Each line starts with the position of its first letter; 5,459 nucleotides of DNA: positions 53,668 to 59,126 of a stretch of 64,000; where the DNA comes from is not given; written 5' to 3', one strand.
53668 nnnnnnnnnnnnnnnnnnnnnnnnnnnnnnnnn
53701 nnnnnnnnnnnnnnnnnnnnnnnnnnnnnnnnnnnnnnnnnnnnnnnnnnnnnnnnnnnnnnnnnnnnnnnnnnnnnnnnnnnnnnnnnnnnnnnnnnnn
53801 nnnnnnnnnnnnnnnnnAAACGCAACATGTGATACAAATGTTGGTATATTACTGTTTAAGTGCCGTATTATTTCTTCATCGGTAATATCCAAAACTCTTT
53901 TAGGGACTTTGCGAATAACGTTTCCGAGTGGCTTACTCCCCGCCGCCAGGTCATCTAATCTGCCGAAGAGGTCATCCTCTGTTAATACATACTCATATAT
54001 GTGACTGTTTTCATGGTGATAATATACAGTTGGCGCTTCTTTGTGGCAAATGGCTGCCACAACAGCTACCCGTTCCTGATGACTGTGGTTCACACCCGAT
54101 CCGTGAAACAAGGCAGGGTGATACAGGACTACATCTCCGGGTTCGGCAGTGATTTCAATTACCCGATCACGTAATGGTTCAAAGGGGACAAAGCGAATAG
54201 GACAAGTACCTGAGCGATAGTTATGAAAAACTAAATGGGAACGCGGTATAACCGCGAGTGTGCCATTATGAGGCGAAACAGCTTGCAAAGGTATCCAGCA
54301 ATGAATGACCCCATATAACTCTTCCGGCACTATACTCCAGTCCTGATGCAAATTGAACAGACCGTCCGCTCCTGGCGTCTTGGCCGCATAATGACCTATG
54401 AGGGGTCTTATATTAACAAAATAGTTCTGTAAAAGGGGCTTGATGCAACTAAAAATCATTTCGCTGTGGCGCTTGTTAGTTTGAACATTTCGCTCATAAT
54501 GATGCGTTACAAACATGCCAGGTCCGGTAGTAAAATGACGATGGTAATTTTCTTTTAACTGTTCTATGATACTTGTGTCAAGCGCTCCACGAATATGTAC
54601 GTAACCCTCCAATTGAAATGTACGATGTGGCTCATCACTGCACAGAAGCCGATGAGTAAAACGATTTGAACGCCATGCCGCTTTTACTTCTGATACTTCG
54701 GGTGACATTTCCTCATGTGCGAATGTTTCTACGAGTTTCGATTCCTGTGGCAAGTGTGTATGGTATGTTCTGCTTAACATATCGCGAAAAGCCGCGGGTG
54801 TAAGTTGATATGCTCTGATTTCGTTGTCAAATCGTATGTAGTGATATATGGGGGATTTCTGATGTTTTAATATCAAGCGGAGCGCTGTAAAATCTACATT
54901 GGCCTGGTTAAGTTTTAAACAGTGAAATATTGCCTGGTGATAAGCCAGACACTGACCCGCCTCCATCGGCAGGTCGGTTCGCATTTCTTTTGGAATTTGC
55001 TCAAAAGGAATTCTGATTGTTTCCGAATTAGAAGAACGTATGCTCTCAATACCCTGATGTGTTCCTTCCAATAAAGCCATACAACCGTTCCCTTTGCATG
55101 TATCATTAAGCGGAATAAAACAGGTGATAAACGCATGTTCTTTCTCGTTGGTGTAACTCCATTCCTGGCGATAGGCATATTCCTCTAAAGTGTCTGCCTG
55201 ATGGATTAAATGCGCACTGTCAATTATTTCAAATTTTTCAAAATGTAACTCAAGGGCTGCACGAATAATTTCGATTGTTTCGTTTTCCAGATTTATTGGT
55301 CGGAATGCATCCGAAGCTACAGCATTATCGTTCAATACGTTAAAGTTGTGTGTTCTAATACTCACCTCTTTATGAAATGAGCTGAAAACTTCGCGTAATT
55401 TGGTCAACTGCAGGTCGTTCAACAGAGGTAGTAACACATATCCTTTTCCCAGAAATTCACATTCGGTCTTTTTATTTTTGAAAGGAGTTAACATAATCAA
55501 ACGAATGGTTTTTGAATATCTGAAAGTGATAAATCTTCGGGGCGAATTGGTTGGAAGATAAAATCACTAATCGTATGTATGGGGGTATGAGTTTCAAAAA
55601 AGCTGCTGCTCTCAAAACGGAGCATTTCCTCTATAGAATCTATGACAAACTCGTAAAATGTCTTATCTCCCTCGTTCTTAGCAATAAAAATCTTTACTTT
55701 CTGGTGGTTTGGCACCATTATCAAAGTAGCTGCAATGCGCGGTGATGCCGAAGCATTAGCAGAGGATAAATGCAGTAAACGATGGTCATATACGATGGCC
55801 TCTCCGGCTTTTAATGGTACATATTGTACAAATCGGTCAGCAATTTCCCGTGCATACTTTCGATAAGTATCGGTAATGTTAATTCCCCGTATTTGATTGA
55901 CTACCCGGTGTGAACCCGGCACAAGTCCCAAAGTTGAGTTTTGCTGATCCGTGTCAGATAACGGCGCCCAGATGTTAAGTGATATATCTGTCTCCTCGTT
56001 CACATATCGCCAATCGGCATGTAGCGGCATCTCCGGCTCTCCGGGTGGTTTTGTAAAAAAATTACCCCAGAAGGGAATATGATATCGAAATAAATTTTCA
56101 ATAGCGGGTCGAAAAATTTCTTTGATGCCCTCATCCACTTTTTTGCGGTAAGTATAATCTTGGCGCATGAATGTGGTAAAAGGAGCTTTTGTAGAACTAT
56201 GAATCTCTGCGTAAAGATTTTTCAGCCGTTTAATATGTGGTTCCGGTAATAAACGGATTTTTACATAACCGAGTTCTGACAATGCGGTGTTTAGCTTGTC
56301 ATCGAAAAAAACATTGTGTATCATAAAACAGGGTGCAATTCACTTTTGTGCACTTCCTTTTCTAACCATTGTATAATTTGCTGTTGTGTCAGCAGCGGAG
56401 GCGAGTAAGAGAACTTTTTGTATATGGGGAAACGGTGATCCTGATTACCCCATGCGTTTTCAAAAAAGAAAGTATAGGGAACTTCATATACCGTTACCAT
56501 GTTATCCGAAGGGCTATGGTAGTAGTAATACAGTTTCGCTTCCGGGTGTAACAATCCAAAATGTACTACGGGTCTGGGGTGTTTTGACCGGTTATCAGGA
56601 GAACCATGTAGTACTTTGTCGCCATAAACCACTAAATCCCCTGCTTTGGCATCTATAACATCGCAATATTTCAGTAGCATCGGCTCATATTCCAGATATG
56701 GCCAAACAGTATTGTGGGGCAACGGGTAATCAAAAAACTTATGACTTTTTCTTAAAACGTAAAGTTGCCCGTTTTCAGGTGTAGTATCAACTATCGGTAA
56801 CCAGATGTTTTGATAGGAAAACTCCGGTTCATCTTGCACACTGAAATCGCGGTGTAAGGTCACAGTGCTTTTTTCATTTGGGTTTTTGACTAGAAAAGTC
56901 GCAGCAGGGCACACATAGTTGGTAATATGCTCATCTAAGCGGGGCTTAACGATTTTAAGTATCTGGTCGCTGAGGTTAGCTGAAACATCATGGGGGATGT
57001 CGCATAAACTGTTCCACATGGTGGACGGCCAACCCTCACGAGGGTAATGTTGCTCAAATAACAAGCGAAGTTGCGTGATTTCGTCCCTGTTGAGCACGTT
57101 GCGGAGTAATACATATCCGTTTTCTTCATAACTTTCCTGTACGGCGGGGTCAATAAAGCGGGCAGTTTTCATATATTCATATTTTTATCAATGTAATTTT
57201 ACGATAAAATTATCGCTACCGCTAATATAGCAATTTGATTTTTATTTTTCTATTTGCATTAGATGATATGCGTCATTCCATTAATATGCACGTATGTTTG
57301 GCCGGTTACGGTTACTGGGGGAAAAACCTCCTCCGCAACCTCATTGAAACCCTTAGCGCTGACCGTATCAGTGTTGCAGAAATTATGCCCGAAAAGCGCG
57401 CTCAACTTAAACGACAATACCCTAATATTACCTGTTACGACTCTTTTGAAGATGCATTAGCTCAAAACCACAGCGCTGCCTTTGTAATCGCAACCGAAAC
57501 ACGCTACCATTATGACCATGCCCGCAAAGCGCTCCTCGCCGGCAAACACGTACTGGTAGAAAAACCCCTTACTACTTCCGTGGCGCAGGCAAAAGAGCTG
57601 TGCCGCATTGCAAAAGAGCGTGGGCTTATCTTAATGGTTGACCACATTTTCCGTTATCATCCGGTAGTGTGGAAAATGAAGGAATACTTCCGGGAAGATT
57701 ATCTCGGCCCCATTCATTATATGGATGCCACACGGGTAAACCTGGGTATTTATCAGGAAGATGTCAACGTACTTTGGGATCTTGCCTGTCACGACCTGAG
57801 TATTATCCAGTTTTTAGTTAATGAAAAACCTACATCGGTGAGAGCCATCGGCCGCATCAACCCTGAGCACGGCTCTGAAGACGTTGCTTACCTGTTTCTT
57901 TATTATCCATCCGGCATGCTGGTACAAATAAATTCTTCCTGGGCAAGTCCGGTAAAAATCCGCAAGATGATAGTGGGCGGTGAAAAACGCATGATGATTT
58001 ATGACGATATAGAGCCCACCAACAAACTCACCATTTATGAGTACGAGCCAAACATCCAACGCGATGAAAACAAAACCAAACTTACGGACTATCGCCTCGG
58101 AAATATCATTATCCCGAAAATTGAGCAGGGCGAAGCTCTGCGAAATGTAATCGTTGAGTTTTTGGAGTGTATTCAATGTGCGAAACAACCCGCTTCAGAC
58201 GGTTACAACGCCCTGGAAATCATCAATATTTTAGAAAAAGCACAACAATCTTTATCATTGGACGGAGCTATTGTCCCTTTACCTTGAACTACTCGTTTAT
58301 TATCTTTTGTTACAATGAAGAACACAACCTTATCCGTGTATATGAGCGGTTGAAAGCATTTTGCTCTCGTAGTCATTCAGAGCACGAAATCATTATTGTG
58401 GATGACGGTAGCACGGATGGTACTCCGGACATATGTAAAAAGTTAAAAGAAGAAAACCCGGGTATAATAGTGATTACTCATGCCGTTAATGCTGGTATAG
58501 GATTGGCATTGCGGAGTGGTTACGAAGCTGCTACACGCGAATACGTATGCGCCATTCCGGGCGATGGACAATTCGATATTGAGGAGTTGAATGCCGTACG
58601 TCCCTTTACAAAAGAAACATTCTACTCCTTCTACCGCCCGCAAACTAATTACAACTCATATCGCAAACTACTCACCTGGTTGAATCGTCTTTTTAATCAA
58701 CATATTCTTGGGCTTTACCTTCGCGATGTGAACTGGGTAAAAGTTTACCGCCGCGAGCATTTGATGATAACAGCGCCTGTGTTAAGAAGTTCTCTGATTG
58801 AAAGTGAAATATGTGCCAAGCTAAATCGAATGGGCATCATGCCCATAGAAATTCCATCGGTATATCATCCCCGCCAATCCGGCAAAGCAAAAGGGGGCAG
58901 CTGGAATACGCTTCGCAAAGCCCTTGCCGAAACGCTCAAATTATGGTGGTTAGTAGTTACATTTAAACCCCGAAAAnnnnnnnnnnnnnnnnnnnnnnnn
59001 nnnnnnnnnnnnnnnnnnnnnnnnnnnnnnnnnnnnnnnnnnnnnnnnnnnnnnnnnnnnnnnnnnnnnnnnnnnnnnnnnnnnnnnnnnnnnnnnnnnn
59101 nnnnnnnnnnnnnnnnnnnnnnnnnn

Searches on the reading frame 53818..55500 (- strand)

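Call 6: search_protein_families(library=pfam, proteins=[window:53818-55500:-], max_evalue=0.01)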
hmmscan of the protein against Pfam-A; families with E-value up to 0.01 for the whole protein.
window:53818-55500:- (561 aa): 1 family
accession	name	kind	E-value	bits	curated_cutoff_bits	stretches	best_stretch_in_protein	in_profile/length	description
PF05721.19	PhyH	-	4.9e-29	102.6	22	2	295-478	1-212/213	Phytanoyl-CoA dioxygenase (PhyH)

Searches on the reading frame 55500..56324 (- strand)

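Call 6: search_protein_families(library=pfam, proteins=[window:55500-56324:-], max_evalue=0.01)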
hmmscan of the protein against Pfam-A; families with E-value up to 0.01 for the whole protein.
window:55500-56324:- (275 aa): 1 family
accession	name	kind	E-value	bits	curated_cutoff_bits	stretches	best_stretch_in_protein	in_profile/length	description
PF05721.19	PhyH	-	1.5e-16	61.8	22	1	52-198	60-213/213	Phytanoyl-CoA dioxygenase (PhyH)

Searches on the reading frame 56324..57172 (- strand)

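Call 6: search_protein_families(library=pfam, proteins=[window:56324-57172:-], max_evalue=0.01)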
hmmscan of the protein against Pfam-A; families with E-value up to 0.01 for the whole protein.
window:56324-57172:- (283 aa): 1 family
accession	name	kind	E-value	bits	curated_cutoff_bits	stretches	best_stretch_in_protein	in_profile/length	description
PF05721.19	PhyH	-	2.7e-17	64.2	22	1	15-201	1-212/213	Phytanoyl-CoA dioxygenase (PhyH)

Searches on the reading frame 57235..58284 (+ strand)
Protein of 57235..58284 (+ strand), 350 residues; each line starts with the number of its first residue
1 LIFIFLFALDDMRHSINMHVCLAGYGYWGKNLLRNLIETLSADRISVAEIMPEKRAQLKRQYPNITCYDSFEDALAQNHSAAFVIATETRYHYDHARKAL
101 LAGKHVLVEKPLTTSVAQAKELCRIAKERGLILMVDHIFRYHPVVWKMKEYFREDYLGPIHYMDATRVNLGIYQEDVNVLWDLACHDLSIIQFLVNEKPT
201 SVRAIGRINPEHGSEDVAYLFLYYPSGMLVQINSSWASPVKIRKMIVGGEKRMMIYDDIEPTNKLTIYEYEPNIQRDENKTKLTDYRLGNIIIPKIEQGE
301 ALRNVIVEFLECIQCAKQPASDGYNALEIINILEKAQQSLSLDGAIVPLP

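Call 6: search_protein_families(library=pfam, proteins=[window:57235-58284:+], max_evalue=0.01)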
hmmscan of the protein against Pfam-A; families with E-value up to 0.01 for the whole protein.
window:57235-58284:+ (350 aa): 3 families
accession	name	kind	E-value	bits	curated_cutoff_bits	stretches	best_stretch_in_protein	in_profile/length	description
PF01408.29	GFO_IDH_MocA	-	2.5e-24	86.7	24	1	19-137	2-120/120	Oxidoreductase family, NAD-binding Rossmann fold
PF22725.1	GFO_IDH_MocA_C3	-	1.1e-13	51.7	27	1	176-252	42-121/124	GFO/IDH/MocA C-terminal domain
PF02894.22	GFO_IDH_MocA_C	-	4.8e-10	40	22.9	1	179-340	42-210/218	Oxidoreductase family, C-terminal alpha/beta domain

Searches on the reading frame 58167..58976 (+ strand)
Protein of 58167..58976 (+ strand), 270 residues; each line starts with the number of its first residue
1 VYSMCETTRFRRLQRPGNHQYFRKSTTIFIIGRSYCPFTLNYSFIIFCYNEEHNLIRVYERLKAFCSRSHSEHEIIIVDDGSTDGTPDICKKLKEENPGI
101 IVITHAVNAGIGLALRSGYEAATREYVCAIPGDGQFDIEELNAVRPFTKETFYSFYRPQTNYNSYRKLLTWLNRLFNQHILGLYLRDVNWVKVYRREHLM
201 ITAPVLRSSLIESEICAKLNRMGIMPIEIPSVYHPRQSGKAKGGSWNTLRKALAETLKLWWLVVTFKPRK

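Call 11: search_protein_families(library=pfam, proteins=[window:58167-58976:+], max_evalue=0.01)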
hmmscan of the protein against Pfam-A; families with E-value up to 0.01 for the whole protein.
window:58167-58976:+ (270 aa): 3 families
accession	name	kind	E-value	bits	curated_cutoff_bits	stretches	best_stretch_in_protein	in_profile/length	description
PF00535.33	Glycos_transf_2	-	8.7e-24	84.8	23.3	1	43-174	1-129/168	Glycosyl transferase family 2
PF10111.15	Glyco_tranf_2_2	-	0.00058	19.9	27.3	1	44-136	2-94/276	Glycosyltransferase like family 2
PF13704.12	Glyco_tranf_2_4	-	0.00083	20.2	27.5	1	72-107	19-52/98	Glycosyl transferase family 2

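Call 55: search_protein_families(library=ncbifam, proteins=[window:58167-58976:+], max_evalue=0.01)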
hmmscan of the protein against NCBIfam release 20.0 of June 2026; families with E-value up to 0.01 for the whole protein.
window:58167-58976:+ (270 aa): 18 families
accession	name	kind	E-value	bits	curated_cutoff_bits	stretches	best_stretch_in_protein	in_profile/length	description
TIGR03937.1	PgaC_IcaA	equivalog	1.2e-16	60.7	422.3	1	43-138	48-140/407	poly-beta-1,6-N-acetyl-D-glucosamine synthase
NF007482.0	PRK10073.1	equivalog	4.1e-12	45.7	423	1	41-131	7-93/334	glycosyltransferase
NF007986.1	PRK10714.1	equivalog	3e-11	42.9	529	1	42-242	8-209/316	undecaprenyl-phosphate 4-deoxy-4-formamido-L-arabinose transferase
NF047683.1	TeichurnBiosyTuaG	equivalog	3.3e-11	43.3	400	1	44-163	10-124/252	teichuronic acid biosynthesis protein TuaG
NF047588.1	GlcsyltransPgfSStrep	equivalog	4.7e-09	35.9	500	1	43-136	4-98/308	glycosyltransferase PgfS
TIGR04283.1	glyco_like_mftF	equivalog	2.1e-08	34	182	1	43-172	2-121/221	TIGR04283 family arsenosugar biosynthesis glycosyltransferase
NF041875.1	EPS_EpsD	equivalog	3.5e-08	33.2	370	1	43-133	2-89/325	exopolysaccharide biosynthesis glycosyltransferase EpsD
NF038302.1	EPS_HpsE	equivalog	7.5e-08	31.7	300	1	41-130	2-93/307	hormogonium polysaccharide biosynthesis glycosyltransferase HpsE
NF058614.1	PPMAGASynPpgS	equivalog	3.3e-06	26.7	370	1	45-141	5-94/226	polyprenyl-phospho-N-acetylgalactosaminyl synthase PpgS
TIGR04182.1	glyco_TIGR04182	equivalog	1.8e-05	24.3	325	1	45-148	5-98/293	S-layer glycoprotein N-glycosyltransferase AglJ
NF053739.1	GlytfEpsEBac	equivalog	2.4e-05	23.4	450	1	43-133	4-92/265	glycosyltransferase EpsE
TIGR03965.1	mycofact_glyco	equivalog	5.5e-05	22.2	280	1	51-128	85-159/467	mycofactocin biosynthesis glycosyltransferase MftF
NF045692.1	OglycostaseCruG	equivalog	8.4e-05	21.7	600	1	43-106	44-104/386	2'-O-glycosyltransferase CruG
NF041391.1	DPhHxTase_Halo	equivalog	0.00019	20.5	375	1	48-144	3-89/213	dolichyl-phosphate hexose transferase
TIGR03111.1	glyc2_xrt_Gpos1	hypoth_equivalog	0.0003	19.7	363.95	1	43-142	52-150/439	TIGR03111 family XrtG-associated glycosyltransferase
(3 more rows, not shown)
